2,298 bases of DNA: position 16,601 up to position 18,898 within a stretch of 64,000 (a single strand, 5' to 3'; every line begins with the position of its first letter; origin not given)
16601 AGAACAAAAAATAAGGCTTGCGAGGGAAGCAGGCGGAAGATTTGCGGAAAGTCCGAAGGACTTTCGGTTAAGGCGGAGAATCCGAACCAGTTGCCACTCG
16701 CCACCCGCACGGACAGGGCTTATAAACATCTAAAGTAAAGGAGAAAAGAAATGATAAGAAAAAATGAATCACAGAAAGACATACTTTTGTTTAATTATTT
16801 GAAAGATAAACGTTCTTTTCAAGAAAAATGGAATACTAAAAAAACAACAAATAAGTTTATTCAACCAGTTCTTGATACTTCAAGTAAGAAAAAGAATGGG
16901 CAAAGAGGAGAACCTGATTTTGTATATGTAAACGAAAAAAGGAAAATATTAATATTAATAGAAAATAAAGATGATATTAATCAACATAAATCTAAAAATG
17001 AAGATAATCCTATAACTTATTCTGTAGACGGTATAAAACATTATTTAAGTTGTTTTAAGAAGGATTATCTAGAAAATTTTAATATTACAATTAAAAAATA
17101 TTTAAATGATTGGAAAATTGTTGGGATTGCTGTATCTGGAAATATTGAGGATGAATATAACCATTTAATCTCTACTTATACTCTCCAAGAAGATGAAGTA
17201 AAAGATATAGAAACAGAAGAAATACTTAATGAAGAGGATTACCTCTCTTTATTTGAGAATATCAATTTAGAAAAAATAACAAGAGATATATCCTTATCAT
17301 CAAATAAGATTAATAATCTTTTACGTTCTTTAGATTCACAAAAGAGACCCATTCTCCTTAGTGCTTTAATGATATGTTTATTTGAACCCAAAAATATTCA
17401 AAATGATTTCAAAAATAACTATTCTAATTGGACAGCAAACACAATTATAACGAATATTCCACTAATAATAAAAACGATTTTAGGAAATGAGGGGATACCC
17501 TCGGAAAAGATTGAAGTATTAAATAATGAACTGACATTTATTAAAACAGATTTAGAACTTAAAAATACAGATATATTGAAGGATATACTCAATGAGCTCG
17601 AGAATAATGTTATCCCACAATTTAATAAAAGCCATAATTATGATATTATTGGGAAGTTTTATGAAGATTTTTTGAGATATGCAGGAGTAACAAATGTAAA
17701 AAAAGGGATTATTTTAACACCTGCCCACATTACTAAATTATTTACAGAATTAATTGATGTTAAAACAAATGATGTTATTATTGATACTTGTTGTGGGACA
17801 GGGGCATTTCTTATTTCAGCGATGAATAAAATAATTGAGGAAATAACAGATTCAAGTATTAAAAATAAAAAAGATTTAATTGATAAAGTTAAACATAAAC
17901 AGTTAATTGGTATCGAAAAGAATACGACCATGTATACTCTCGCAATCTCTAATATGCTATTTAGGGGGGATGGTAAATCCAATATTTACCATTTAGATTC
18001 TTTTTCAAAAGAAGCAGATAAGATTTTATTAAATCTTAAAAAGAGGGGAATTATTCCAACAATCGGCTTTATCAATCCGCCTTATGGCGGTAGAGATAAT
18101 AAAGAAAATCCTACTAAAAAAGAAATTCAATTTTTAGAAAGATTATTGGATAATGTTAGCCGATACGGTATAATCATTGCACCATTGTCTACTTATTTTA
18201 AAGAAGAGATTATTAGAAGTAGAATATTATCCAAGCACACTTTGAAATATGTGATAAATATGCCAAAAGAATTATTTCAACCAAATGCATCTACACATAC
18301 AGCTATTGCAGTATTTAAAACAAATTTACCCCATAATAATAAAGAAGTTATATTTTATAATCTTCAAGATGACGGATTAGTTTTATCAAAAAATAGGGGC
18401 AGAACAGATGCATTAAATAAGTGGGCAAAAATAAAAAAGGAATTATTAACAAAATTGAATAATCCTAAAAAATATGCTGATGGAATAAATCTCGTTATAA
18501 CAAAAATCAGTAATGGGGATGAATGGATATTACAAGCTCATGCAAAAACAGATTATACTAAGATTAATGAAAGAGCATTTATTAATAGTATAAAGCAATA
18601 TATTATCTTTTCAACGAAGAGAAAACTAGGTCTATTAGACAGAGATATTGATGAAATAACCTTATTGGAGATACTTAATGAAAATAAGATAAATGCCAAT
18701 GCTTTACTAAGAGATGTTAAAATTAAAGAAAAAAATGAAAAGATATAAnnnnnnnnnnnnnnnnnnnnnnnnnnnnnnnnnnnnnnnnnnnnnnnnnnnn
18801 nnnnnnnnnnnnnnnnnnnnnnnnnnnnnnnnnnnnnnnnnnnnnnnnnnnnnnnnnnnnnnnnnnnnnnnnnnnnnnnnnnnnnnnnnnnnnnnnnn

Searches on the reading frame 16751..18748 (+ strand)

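Call 33: search_protein_families(library=pfam, proteins=[window:16751-18748:+], max_evalue=0.001)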
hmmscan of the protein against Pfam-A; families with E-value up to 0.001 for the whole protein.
window:16751-18748:+ (665 aa): 2 families
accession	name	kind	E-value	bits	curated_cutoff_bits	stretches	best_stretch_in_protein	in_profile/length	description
PF02384.22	N6_Mtase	-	2.3e-28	99.9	20.4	1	296-548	2-256/311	N-6 DNA Methylase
PF01170.24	UPF0020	-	0.00085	19.5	22.3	0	331-455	20-141/197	RMKL-like, methyltransferase domain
